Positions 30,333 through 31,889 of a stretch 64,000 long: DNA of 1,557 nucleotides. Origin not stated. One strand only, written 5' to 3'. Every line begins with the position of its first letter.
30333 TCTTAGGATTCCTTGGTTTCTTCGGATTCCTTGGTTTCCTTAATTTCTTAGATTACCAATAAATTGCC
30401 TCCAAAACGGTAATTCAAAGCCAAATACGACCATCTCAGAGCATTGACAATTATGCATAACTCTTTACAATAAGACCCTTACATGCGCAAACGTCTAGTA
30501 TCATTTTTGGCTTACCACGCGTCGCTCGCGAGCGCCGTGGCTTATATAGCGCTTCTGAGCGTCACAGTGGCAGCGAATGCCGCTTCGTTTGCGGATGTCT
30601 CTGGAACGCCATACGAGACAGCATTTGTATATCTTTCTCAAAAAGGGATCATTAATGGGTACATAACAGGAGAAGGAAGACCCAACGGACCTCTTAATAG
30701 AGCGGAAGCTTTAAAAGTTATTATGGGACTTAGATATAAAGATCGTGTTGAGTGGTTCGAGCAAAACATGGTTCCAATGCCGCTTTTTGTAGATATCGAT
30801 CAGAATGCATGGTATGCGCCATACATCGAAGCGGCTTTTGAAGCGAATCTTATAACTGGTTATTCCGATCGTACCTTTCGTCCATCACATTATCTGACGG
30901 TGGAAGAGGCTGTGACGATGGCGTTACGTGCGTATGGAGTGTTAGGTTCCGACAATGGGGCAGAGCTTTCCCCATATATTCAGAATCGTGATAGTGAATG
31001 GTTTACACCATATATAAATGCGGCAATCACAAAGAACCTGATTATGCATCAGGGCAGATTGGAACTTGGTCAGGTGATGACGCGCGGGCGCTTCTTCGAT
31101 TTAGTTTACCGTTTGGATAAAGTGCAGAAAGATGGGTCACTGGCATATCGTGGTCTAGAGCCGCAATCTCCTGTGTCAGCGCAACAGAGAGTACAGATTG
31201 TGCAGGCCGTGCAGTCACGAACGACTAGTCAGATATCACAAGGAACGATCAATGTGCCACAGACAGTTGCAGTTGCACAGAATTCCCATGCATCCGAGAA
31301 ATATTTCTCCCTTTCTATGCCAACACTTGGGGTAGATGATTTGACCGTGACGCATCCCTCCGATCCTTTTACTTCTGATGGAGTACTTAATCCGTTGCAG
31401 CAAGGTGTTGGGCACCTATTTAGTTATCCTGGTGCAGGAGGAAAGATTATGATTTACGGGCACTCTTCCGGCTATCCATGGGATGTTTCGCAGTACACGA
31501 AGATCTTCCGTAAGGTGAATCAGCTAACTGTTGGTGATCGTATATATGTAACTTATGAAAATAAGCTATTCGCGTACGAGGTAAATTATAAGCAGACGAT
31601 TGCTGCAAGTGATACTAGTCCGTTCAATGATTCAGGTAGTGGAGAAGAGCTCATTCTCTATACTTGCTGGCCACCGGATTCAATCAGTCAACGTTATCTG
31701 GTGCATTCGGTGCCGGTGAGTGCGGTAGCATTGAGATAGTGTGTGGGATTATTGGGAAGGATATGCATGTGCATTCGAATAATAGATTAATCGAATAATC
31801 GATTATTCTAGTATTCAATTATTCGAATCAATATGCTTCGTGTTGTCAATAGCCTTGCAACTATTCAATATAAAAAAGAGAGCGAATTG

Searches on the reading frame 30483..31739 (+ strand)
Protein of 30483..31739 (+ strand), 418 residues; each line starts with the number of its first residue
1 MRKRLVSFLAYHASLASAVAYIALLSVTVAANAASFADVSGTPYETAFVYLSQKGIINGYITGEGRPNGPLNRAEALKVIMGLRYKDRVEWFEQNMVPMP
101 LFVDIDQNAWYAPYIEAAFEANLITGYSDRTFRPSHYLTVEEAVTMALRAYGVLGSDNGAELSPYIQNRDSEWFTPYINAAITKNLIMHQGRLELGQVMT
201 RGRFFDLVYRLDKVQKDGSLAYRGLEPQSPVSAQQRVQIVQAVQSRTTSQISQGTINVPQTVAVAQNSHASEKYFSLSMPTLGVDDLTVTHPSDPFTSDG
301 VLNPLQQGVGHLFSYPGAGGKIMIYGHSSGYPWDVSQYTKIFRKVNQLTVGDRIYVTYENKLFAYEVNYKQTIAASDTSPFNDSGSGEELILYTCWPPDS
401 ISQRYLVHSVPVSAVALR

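Call 62: search_protein_families(library=pfam, proteins=[window:30483-31739:+], max_evalue=0.00001)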
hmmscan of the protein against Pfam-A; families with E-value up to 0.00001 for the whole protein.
window:30483-31739:+ (418 aa): 2 families
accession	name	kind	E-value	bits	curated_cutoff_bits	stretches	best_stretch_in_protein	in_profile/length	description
PF00395.25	SLH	-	5.8e-18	65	20.8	1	102-139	2-39/44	S-layer homology domain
PF04203.18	Sortase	-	2.2e-16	60.2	26.6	1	300-411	16-124/125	Sortase domain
